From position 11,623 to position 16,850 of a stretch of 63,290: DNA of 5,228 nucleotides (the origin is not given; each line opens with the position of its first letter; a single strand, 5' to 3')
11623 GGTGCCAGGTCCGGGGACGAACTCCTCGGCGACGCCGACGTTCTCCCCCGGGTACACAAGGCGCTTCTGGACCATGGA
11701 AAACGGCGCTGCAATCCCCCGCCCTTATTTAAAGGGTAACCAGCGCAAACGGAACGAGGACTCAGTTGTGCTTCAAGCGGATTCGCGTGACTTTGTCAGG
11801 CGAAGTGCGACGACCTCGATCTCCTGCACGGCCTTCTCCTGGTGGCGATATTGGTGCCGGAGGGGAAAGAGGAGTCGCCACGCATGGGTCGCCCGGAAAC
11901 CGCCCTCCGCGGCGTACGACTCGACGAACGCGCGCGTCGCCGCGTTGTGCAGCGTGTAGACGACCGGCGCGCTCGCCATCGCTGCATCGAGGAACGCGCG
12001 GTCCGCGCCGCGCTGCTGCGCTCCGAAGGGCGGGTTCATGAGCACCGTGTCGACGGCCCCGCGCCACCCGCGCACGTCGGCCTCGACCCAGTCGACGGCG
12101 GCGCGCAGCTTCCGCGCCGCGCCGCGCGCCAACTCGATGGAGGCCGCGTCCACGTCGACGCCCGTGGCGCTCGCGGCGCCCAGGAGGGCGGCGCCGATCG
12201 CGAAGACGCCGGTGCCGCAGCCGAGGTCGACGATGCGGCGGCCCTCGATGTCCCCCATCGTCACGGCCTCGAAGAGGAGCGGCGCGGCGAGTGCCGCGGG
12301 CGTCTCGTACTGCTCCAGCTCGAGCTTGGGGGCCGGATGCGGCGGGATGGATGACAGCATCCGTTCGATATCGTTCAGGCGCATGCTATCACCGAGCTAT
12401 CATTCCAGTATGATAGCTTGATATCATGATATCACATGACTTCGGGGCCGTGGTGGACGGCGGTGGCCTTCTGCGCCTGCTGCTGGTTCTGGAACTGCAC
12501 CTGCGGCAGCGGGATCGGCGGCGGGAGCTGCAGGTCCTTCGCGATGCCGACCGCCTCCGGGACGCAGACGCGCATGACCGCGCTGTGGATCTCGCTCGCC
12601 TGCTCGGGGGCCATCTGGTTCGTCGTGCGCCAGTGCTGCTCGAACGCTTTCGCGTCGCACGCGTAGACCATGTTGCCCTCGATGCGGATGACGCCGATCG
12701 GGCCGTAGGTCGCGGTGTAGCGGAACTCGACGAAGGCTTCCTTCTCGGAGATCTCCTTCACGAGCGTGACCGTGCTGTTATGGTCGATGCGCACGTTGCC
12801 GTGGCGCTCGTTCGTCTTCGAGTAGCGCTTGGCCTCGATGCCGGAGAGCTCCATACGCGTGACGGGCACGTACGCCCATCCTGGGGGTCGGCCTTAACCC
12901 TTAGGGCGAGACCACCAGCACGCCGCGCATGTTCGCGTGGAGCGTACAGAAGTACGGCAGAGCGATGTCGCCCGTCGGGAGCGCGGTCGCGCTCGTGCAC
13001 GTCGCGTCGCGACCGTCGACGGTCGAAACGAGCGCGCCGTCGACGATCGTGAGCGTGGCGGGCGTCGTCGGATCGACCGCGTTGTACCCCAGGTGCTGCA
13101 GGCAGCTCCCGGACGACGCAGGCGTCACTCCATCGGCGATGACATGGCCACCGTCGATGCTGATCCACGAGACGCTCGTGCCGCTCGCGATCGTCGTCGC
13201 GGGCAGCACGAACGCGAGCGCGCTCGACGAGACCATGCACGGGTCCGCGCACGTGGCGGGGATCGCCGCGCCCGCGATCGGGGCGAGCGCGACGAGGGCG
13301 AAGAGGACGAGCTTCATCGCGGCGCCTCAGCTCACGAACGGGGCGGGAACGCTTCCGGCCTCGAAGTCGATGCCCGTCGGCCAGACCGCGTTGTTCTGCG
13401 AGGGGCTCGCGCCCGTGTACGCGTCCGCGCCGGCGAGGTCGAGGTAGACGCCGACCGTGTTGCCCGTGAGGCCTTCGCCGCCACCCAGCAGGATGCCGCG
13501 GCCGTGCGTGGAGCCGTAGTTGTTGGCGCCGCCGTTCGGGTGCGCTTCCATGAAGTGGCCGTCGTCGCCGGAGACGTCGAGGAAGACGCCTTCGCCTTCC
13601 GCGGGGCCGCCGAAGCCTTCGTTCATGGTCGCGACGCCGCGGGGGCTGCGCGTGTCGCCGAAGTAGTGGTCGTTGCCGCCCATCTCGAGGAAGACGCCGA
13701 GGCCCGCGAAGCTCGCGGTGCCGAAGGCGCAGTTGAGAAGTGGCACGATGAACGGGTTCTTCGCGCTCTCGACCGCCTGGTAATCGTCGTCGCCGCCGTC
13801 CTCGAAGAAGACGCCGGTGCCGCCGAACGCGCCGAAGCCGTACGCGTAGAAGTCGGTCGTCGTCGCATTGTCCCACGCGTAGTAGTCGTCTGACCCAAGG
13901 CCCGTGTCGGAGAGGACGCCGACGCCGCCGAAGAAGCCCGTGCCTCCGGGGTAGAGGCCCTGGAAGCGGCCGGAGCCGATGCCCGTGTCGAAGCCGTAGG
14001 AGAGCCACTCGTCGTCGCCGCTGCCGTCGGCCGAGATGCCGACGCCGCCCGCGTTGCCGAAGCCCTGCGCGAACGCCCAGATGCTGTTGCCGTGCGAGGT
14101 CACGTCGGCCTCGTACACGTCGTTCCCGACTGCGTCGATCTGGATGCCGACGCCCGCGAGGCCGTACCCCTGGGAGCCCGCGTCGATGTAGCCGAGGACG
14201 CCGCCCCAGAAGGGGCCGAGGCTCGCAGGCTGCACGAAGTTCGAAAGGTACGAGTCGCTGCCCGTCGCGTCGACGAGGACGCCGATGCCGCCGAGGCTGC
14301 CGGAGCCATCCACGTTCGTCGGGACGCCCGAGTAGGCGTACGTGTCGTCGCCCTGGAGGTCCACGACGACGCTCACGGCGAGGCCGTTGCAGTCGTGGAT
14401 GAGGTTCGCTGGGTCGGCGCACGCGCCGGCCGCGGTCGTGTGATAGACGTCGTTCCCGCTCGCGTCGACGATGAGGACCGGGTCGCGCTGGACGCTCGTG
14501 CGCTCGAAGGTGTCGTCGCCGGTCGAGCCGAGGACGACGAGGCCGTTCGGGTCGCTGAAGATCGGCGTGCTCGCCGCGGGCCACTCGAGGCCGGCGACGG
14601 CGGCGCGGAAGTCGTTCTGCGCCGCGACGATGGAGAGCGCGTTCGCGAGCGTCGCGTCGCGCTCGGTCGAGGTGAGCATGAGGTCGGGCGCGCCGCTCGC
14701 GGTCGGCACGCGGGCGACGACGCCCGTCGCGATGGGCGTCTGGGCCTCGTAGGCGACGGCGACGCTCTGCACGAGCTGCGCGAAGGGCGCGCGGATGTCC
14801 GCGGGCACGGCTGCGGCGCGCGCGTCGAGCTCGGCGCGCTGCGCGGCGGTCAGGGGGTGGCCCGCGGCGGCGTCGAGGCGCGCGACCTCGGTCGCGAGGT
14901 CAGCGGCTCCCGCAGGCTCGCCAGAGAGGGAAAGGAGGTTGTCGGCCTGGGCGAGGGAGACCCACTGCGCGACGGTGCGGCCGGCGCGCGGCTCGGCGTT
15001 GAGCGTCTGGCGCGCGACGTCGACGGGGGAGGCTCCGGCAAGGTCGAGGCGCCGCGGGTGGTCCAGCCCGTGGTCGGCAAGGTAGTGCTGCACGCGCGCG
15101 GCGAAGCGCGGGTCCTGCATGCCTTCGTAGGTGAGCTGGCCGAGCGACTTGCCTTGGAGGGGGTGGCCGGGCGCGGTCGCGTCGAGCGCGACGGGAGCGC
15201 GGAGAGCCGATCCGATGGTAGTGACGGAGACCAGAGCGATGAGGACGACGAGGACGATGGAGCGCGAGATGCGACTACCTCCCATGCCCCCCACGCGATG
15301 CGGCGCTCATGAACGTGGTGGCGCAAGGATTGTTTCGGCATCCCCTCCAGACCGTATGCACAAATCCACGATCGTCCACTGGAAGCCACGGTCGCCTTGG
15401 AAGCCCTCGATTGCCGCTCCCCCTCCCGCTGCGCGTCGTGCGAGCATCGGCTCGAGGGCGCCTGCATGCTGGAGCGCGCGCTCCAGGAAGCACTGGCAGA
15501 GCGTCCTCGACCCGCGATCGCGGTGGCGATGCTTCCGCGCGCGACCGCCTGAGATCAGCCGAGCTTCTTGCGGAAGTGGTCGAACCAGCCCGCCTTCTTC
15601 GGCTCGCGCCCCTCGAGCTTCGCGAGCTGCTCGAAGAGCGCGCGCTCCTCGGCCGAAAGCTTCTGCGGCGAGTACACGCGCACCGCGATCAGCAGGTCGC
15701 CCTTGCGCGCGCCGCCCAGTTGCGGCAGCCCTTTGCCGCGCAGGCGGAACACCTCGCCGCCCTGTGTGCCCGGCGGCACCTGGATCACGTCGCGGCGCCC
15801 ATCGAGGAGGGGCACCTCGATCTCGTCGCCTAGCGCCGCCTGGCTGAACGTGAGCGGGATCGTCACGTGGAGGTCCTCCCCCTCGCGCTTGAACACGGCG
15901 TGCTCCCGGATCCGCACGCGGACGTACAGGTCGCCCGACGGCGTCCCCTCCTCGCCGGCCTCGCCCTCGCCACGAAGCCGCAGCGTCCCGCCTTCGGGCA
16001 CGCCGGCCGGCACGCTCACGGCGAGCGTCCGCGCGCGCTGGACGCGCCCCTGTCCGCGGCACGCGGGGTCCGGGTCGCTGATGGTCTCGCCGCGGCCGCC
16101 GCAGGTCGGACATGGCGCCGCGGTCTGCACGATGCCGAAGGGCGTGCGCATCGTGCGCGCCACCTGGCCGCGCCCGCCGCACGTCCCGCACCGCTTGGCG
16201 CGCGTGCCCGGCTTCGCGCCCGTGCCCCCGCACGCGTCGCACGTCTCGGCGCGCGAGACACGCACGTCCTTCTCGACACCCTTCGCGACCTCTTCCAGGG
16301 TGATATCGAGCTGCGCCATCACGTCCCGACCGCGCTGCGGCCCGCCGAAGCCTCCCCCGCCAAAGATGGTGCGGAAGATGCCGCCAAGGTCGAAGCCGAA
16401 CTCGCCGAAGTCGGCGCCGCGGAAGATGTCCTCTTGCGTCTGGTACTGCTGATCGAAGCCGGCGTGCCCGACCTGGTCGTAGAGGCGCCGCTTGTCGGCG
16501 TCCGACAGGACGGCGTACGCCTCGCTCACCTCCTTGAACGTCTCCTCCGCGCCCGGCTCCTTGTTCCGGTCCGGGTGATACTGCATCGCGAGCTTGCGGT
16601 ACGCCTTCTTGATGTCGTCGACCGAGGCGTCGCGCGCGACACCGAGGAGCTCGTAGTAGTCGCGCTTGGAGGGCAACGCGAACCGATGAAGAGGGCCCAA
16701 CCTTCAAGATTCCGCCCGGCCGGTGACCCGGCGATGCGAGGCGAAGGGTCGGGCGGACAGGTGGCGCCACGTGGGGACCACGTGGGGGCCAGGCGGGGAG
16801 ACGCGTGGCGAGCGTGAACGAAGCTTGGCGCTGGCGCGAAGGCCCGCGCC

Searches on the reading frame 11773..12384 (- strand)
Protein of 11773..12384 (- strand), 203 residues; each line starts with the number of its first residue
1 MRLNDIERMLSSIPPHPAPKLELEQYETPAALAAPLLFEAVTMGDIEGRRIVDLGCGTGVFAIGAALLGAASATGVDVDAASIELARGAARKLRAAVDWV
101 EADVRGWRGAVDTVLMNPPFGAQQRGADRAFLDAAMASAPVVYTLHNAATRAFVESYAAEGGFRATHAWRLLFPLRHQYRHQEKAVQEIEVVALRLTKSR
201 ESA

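Call 58: search_protein_families(library=pfam, proteins=[window:11773-12384:-], max_evalue=0.001)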
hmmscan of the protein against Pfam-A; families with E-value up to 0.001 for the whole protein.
window:11773-12384:- (203 aa): 9 families
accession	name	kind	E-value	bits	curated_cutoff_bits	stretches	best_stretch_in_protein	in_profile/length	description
PF05175.20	MTS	-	6.9e-13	49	23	1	36-127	22-115/170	Methyltransferase small domain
PF06325.19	PrmA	-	3.2e-10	40.4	22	1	44-91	158-205/296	Ribosomal protein L11 methyltransferase (PrmA)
PF13649.12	Methyltransf_25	-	4.2e-10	40.6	27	1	51-121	1-75/97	Methyltransferase domain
PF13847.12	Methyltransf_31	-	5.3e-08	33.1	27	1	48-95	4-53/145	Methyltransferase domain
PF01170.24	UPF0020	-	8.8e-07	29.3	22.3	1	46-123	27-134/197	RMKL-like, methyltransferase domain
PF08241.18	Methyltransf_11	-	3e-06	28.2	21.2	1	52-105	1-52/95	Methyltransferase domain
PF13489.12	Methyltransf_23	-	2.7e-05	24.4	27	1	45-99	20-61/164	Methyltransferase domain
PF08242.18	Methyltransf_12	-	9.4e-05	23.5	30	1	52-117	1-72/98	Methyltransferase domain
PF03602.21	Cons_hypoth95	-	0.00049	20.3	24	1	43-124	37-127/182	Conserved hypothetical protein 95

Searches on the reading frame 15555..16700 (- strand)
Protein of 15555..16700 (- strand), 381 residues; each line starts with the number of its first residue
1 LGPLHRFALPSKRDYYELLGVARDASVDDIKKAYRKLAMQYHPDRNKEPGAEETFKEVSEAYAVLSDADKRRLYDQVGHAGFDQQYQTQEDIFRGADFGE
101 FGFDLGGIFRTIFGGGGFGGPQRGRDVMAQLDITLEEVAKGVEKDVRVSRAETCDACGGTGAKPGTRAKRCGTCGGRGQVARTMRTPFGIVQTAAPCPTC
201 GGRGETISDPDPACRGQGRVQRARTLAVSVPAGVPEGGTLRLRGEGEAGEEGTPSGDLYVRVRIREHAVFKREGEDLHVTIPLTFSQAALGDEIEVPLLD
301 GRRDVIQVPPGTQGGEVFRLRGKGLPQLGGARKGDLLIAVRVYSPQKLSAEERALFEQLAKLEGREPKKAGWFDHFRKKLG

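Call 58: search_protein_families(library=pfam, proteins=[window:15555-16700:-], max_evalue=0.001)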
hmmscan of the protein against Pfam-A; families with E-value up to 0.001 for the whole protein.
window:15555-16700:- (381 aa): 3 families
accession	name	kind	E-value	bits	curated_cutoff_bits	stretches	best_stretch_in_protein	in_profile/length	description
PF01556.23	DnaJ_C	-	1.2e-47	162.2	26.6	1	129-345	3-152/152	DnaJ C terminal domain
PF00226.36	DnaJ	-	2.9e-28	98.2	27.8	1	14-75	1-63/63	DnaJ domain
PF00684.25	DnaJ_CXXCXGXG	-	3.2e-15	56.6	32.7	1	154-218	1-65/65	DnaJ central domain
